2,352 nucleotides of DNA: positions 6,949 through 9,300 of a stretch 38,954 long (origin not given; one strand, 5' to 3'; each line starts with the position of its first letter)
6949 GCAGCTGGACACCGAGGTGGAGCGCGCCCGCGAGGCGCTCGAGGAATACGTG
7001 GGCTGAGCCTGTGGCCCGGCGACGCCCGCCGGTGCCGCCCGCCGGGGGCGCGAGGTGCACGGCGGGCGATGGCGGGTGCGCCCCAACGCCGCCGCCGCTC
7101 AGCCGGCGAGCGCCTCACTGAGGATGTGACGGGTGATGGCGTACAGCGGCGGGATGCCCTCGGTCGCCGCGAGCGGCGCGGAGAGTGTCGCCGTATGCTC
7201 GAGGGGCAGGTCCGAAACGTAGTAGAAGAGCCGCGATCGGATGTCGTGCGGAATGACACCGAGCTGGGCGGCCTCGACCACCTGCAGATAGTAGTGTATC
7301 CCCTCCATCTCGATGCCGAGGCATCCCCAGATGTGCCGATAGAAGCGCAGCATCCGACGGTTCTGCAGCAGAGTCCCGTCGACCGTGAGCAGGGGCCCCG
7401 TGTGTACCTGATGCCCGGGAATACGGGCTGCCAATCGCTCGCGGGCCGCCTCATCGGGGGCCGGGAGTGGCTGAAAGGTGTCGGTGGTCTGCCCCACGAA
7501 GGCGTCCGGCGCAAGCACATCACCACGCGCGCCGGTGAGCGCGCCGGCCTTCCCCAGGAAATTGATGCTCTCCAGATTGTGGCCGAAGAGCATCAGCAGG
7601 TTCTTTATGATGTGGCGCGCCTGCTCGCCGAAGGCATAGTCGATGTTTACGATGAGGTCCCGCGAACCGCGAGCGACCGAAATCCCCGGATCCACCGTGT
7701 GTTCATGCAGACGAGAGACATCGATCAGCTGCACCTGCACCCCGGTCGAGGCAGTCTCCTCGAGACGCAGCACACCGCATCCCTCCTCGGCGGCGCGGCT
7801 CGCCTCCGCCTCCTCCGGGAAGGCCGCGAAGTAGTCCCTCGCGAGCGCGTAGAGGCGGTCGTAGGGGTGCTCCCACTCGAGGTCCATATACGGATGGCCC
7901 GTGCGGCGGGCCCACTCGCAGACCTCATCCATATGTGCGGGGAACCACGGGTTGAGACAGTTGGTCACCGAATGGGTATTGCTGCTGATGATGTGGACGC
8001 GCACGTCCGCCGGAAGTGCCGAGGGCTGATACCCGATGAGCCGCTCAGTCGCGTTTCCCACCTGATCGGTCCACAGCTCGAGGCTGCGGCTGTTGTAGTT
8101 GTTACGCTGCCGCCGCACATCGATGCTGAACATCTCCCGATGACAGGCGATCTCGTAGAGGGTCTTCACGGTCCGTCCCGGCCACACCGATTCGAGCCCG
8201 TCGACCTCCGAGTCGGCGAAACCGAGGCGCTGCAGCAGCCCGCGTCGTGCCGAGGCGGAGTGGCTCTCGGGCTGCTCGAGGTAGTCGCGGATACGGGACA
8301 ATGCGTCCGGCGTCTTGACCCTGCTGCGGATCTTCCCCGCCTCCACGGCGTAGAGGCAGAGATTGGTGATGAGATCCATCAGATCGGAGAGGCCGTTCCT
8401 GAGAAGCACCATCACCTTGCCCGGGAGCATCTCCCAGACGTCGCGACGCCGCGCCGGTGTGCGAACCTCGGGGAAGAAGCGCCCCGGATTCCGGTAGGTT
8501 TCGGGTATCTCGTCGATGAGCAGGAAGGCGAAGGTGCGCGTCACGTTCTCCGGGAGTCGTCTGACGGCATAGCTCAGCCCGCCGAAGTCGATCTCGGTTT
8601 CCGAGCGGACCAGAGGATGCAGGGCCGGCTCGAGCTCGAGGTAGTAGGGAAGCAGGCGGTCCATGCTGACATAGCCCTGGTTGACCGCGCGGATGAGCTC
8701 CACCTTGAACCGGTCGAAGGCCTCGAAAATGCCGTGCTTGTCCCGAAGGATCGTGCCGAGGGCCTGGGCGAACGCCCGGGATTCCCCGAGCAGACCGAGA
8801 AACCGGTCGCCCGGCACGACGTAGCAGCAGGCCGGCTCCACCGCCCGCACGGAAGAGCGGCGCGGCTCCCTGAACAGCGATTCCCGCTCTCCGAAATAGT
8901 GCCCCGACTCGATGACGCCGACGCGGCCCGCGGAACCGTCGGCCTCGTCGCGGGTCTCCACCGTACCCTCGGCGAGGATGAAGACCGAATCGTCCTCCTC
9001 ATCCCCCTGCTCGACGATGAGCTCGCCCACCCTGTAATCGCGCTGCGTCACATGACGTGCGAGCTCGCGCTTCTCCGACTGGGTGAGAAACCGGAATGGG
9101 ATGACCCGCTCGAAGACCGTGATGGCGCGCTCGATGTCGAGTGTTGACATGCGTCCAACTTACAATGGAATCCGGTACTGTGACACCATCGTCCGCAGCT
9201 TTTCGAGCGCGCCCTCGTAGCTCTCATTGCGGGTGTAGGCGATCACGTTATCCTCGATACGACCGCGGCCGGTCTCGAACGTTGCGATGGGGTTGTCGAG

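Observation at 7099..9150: Cyclic-nucleotide-binding domain fused to an AMP-nucleosidase/PNP-type catalytic domain: a candidate cNMP-gated nucleotide nucleosidase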

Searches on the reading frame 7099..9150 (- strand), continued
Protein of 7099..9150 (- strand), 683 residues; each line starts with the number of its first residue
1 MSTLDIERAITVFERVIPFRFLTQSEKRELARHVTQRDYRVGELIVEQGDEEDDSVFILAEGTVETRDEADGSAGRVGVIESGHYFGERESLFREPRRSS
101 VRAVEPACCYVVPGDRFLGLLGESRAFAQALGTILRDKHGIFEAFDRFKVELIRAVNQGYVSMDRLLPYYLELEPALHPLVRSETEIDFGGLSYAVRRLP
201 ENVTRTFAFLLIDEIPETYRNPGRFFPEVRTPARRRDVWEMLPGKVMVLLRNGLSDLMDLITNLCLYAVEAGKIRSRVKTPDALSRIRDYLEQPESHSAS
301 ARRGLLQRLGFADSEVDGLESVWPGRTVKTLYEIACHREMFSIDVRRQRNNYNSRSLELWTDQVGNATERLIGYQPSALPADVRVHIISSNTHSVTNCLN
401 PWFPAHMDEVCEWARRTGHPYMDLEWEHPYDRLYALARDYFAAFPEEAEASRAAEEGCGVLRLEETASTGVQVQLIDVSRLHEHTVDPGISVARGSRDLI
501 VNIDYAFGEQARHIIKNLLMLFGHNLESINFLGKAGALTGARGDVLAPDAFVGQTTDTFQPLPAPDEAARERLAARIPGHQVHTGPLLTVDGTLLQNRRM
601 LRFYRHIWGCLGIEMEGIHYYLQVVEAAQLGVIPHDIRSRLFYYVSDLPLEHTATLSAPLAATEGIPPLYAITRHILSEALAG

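Call 87: search_protein_families(library=pfam, proteins=[L016:8875-10122:-, L016:12112-13062:-, L020:8536-9885:-, L020:12019-13281:-, L022:8896-10002:-, L022:11731-12951:+, L023:3424-4008:-, L023:6031-6540:+, L023:6572-7180:+, L017:12049-13317:+], max_evalue=0.001)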
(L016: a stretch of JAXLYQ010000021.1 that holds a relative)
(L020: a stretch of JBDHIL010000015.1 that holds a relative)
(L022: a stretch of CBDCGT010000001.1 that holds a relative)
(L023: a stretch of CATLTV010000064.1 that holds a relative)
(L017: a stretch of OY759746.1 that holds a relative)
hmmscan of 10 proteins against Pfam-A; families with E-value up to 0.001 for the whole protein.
L016:8875-10122:- (415 aa): 3 families
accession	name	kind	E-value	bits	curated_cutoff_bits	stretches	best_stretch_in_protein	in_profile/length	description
PF13378.12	MR_MLE_C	-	7.2e-47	160.3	29.4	1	205-410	5-213/219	Enolase C-terminal domain-like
PF07476.17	MAAL_C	-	1.9e-07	31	27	1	291-372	136-218/249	Methylaspartate ammonia-lyase C-terminus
PF02746.21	MR_MLE_N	-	0.00054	20.6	22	0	53-178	4-117/117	Mandelate racemase / muconate lactonizing enzyme, N-terminal domain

L016:12112-13062:- (316 aa): 1 family
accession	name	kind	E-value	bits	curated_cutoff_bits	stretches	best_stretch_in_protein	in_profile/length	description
PF00146.26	NADHdh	-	2.3e-10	40.8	27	1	91-260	138-293/298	NADH dehydrogenase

L020:8536-9885:- (449 aa): 3 families
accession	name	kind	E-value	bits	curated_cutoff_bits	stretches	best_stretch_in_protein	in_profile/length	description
PF00027.35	cNMP_binding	-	6.2e-25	87.4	27.5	1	334-417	2-88/89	Cyclic nucleotide-binding domain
PF00520.37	Ion_trans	-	2e-19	70.2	25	1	34-239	3-236/241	Ion transport protein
PF07885.22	Ion_trans_2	-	4.9e-16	58.8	22.5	1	167-237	5-78/79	Ion channel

L020:12019-13281:- (420 aa): 2 families
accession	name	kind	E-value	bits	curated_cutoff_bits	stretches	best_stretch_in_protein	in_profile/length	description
PF01112.23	Asparaginase_2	-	3.4e-45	155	27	1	82-356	27-268/309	Asparaginase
PF10518.14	TAT_signal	-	0.00026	21.2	22.7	1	23-42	2-21/21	TAT (twin-arginine translocation) pathway signal sequence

L022:8896-10002:- (368 aa): 0 families

L022:11731-12951:+ (406 aa): 0 families

L023:3424-4008:- (194 aa): 0 families

L023:6031-6540:+ (169 aa): 1 family
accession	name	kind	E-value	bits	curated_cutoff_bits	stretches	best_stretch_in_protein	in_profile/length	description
PF04073.20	tRNA_edit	-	5.1e-26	91.6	25.5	1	40-154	7-122/123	Aminoacyl-tRNA editing domain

L023:6572-7180:+ (202 aa): 1 family
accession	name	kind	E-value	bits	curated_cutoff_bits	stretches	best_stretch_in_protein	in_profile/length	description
PF02245.21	Pur_DNA_glyco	-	9.8e-54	181.9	27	1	5-195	1-180/181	Methylpurine-DNA glycosylase (MPG)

L017:12049-13317:+ (422 aa): 1 family
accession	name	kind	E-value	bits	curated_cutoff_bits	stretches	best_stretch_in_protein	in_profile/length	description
PF00072.30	Response_reg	-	2.4e-39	134.4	30.2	2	305-412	1-108/111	Response regulator receiver domain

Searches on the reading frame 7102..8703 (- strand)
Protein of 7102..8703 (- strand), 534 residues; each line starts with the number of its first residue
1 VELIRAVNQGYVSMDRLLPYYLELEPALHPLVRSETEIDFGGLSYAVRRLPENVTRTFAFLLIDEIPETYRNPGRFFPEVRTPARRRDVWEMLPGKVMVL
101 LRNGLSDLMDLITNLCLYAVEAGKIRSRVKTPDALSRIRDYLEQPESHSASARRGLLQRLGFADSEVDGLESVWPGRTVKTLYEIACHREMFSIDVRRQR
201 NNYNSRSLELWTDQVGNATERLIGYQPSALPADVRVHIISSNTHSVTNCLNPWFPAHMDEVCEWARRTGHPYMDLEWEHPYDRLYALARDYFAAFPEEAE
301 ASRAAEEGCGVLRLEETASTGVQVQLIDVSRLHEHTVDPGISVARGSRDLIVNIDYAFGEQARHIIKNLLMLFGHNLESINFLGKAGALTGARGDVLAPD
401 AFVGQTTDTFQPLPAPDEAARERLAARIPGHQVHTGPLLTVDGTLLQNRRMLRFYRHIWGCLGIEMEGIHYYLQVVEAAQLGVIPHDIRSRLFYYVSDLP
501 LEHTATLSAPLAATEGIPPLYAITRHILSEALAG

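Call 24: search_protein_representatives(protein=window:7102-8703:-)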
Query: 534 residues. Proteins with E-value up to 0.001 (for the whole library): 511; up to 1e-10: 307; up to 1e-30: 145. The best 150 are listed.
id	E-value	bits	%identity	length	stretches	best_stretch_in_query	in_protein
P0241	9.4e-167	572.1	50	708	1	2-530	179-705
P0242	1.3e-160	551.8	51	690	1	7-534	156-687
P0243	5.2e-157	540.0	50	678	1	2-532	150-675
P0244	2.3e-155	534.5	49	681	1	2-530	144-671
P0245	5.2e-151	520.2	55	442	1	98-532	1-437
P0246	3.6e-149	514.1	46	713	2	2-306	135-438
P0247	5.4e-141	487.1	48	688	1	2-533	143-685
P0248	3.9e-138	477.7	45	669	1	2-532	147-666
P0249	3.1e-136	471.4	48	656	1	2-532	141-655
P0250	5.0e-136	470.8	46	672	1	9-530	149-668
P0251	6.4e-136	470.4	46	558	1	6-533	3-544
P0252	3.4e-135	468.0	49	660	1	7-532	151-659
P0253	2.7e-127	441.9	42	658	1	3-530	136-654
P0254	4.9e-127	441.1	43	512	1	17-532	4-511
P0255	1.4e-122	426.3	45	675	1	3-532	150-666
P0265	8.4e-99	347.9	36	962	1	8-529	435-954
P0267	3.9e-98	345.7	37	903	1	7-533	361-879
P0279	2.0e-85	303.7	37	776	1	10-529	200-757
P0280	7.1e-85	302.0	35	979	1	7-528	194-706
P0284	1.0e-81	291.5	34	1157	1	10-528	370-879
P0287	4.1e-81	289.5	33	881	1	4-528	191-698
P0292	3.5e-80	286.4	36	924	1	12-533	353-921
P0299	6.7e-77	275.6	32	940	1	5-528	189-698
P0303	3.6e-73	263.3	33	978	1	5-531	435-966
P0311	2.3e-70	254.1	35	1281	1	10-534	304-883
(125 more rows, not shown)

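Call 32: search_protein_families(library=pfam, alignment_id=A2, max_evalue=0.001)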
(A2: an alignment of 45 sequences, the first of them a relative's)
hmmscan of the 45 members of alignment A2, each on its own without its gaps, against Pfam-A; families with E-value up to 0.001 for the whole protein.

A. member 1, P0241 (708 aa): 2 families
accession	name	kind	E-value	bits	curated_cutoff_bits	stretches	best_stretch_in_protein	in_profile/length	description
PF21850.2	DUF6909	-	6.9e-120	401.3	27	1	191-707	1-534/535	Family of unknown function (DUF6909)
PF00027.35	cNMP_binding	-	3e-13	50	27.5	1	70-151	7-88/89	Cyclic nucleotide-binding domain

B. families by the number of members that match (of 45 scanned): 10 families
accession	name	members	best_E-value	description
PF21850.2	DUF6909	45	6.9e-120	Family of unknown function (DUF6909)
PF00027.35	cNMP_binding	34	2.4e-19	Cyclic nucleotide-binding domain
PF01048.26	PNP_UDP_1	5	6.8e-06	Phosphorylase superfamily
PF08719.17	NADAR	2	2.7e-27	NADAR domain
PF04127.22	DFP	2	3.2e-21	DNA/pantothenate metabolism flavoprotein C-terminal domain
PF13185.12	GAF_2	2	4.2e-12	GAF domain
PF13492.12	GAF_3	2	1.7e-11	GAF domain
PF00072.30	Response_reg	1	2.3e-30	Response regulator receiver domain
PF01590.32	GAF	1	3.4e-06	GAF domain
PF04340.18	DUF484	1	2.5e-05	Protein of unknown function, DUF484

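Call 34: search_protein_families(library=pfam, proteins=[P0279, P0280, P0284, P0287, P0299, P0311, P0265, P0267, P0303, P0292], max_evalue=0.01)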
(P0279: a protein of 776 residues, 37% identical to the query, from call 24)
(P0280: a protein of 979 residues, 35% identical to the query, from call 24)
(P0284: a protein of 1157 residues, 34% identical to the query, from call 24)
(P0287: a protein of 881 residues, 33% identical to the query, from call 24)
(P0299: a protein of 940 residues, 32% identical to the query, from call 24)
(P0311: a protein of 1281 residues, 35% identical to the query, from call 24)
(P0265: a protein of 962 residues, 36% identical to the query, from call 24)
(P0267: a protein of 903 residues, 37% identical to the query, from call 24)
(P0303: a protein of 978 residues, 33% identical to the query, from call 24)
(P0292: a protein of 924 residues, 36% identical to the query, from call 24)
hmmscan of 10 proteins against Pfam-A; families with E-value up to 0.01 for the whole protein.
P0279 (776 aa): 1 family
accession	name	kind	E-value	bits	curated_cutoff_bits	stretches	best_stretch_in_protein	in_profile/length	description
PF21850.2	DUF6909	-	1.9e-100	337.2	27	1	204-760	1-534/535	Family of unknown function (DUF6909)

P0280 (979 aa): 3 families
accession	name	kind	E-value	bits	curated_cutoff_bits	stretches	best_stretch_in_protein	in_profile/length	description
PF21850.2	DUF6909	-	7.8e-73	246.1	27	1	203-711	3-535/535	Family of unknown function (DUF6909)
PF04127.22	DFP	-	3.2e-21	76.4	22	2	850-945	78-173/186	DNA/pantothenate metabolism flavoprotein C-terminal domain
PF00027.35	cNMP_binding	-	0.0035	17.7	27.5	0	89-159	12-86/89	Cyclic nucleotide-binding domain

P0284 (1157 aa): 4 families
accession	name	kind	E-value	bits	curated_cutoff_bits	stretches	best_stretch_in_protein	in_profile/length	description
PF21850.2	DUF6909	-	1.5e-68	231.9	27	1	377-884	4-535/535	Family of unknown function (DUF6909)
PF04127.22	DFP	-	1.2e-17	64.8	22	2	1011-1120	68-173/186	DNA/pantothenate metabolism flavoprotein C-terminal domain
PF08719.17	NADAR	-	1.4e-15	58.3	35.1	1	28-154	15-162/163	NADAR domain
PF00027.35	cNMP_binding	-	0.00012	22.4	27.5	1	256-333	6-87/89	Cyclic nucleotide-binding domain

P0287 (881 aa): 2 families
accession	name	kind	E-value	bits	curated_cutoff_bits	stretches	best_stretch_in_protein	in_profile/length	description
PF21850.2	DUF6909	-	9.2e-74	249.1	27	1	201-698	1-530/535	Family of unknown function (DUF6909)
PF00027.35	cNMP_binding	-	0.00061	20.2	27.5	1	84-159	7-86/89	Cyclic nucleotide-binding domain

P0299 (940 aa): 1 family
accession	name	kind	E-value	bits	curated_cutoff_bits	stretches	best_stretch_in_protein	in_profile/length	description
PF21850.2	DUF6909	-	2.5e-66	224.6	27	1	199-692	2-524/535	Family of unknown function (DUF6909)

P0311 (1281 aa): 2 families
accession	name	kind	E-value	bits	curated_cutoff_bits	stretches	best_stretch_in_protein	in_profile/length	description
PF21850.2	DUF6909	-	9.4e-92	308.5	27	1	308-881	1-534/535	Family of unknown function (DUF6909)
PF00027.35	cNMP_binding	-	0.009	16.4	27.5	0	166-198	2-34/89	Cyclic nucleotide-binding domain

P0265 (962 aa): 6 families
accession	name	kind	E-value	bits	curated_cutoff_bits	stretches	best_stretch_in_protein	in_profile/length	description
PF21850.2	DUF6909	-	4.6e-102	342.5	27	1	441-957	1-534/535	Family of unknown function (DUF6909)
PF13185.12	GAF_2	-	4.2e-12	46.9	28.6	1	116-249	2-136/136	GAF domain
PF13492.12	GAF_3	-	1.7e-11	45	27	1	117-249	1-128/129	GAF domain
PF01590.32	GAF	-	3.4e-06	28.1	22.4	1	118-245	2-130/133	GAF domain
PF04340.18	DUF484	-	2.5e-05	24.5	24.2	1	90-248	65-214/219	Protein of unknown function, DUF484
PF00027.35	cNMP_binding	-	0.00074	19.9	27.5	1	330-375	14-61/89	Cyclic nucleotide-binding domain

P0267 (903 aa): 3 families
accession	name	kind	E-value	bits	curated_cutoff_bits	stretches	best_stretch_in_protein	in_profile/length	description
PF21850.2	DUF6909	-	3.1e-96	323.3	27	1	369-878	2-534/535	Family of unknown function (DUF6909)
PF00072.30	Response_reg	-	2.3e-30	105.4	30.2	1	8-119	1-110/111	Response regulator receiver domain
PF00027.35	cNMP_binding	-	1.3e-07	31.9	27.5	1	248-329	3-89/89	Cyclic nucleotide-binding domain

P0303 (978 aa): 1 family
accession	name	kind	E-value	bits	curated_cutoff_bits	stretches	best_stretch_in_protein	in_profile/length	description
PF21850.2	DUF6909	-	7e-82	275.9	27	1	448-967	5-534/535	Family of unknown function (DUF6909)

P0292 (924 aa): 2 families
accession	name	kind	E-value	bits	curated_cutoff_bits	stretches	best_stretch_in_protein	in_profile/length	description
PF21850.2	DUF6909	-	1.3e-91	308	27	1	356-920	2-534/535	Family of unknown function (DUF6909)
PF00027.35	cNMP_binding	-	3.5e-06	27.3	27.5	1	228-317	2-89/89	Cyclic nucleotide-binding domain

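Call 78: search_dna_similar(query=window:7102-8703:-, collection=phages, mode=protein, max_evalue=0.001, max_rows=10)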
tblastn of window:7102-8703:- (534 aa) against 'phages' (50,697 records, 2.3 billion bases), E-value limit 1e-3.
No match.

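Call 79: search_dna_similar(query=window:7102-8703:-, collection=plasmids, mode=protein, max_evalue=0.001, max_rows=10)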
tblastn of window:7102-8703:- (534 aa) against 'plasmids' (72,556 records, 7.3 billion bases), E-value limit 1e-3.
Records with a match: 2; places in all: 2; records where one place covers at least 80% of the query: 0.
Best place of each record, by identity: <60% 2.
By first word of the organism name: Persicobacter 2.
By predicted mobility (MOB-suite, as given by PLSDB): non-mobilizable 2.
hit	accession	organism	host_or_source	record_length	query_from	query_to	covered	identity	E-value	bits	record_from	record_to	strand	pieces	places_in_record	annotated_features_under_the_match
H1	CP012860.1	Persicobacter sp. JZB09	cell culture,soil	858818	233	530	56%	30.6%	3e-27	124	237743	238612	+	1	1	record has no annotation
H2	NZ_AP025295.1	Persicobacter psychrovividus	-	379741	310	530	41%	33.8%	1e-28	128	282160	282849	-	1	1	hypothetical protein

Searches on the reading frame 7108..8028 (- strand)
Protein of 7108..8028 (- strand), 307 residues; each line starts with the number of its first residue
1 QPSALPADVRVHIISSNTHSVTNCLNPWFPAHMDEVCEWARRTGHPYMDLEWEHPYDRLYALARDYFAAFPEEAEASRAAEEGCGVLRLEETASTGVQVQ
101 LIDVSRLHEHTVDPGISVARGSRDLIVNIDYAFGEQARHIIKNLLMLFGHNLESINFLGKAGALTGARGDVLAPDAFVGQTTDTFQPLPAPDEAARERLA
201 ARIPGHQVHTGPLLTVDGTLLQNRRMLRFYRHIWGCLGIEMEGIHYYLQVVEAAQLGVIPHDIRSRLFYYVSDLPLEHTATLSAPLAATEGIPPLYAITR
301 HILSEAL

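Call 37: search_solved_structures(query=A3, max_evalue=10, show_alignments=5)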
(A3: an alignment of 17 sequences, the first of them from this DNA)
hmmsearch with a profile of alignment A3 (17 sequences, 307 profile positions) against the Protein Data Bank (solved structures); distinct sequences matched with E-value up to 10: 6.
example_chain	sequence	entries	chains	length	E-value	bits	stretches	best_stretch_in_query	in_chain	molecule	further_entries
3j9t_L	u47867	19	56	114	0.027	16.8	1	29-117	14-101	V-type proton ATPase subunit G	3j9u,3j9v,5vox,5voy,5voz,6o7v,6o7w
4dl0_K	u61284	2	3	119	0.027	16.8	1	29-117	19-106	V-type proton ATPase subunit G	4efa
5bw9_J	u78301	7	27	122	0.035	16.4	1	28-117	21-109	V-type proton ATPase subunit G | Yeast V-ATPase subunit G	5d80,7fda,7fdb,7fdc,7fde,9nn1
4qcc_A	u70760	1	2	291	0.55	12.5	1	30-117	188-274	2-dehydro-3-deoxy-6-phosphogalactonate aldolase, peptidyl-prolyl cis-trans isomerase chime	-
9p0k_B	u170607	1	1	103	0.63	12.3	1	8-64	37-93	C-X-C motif chemokine 9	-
1ml6_A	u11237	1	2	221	0.75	12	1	194-242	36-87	Glutathione S-Transferase GT41A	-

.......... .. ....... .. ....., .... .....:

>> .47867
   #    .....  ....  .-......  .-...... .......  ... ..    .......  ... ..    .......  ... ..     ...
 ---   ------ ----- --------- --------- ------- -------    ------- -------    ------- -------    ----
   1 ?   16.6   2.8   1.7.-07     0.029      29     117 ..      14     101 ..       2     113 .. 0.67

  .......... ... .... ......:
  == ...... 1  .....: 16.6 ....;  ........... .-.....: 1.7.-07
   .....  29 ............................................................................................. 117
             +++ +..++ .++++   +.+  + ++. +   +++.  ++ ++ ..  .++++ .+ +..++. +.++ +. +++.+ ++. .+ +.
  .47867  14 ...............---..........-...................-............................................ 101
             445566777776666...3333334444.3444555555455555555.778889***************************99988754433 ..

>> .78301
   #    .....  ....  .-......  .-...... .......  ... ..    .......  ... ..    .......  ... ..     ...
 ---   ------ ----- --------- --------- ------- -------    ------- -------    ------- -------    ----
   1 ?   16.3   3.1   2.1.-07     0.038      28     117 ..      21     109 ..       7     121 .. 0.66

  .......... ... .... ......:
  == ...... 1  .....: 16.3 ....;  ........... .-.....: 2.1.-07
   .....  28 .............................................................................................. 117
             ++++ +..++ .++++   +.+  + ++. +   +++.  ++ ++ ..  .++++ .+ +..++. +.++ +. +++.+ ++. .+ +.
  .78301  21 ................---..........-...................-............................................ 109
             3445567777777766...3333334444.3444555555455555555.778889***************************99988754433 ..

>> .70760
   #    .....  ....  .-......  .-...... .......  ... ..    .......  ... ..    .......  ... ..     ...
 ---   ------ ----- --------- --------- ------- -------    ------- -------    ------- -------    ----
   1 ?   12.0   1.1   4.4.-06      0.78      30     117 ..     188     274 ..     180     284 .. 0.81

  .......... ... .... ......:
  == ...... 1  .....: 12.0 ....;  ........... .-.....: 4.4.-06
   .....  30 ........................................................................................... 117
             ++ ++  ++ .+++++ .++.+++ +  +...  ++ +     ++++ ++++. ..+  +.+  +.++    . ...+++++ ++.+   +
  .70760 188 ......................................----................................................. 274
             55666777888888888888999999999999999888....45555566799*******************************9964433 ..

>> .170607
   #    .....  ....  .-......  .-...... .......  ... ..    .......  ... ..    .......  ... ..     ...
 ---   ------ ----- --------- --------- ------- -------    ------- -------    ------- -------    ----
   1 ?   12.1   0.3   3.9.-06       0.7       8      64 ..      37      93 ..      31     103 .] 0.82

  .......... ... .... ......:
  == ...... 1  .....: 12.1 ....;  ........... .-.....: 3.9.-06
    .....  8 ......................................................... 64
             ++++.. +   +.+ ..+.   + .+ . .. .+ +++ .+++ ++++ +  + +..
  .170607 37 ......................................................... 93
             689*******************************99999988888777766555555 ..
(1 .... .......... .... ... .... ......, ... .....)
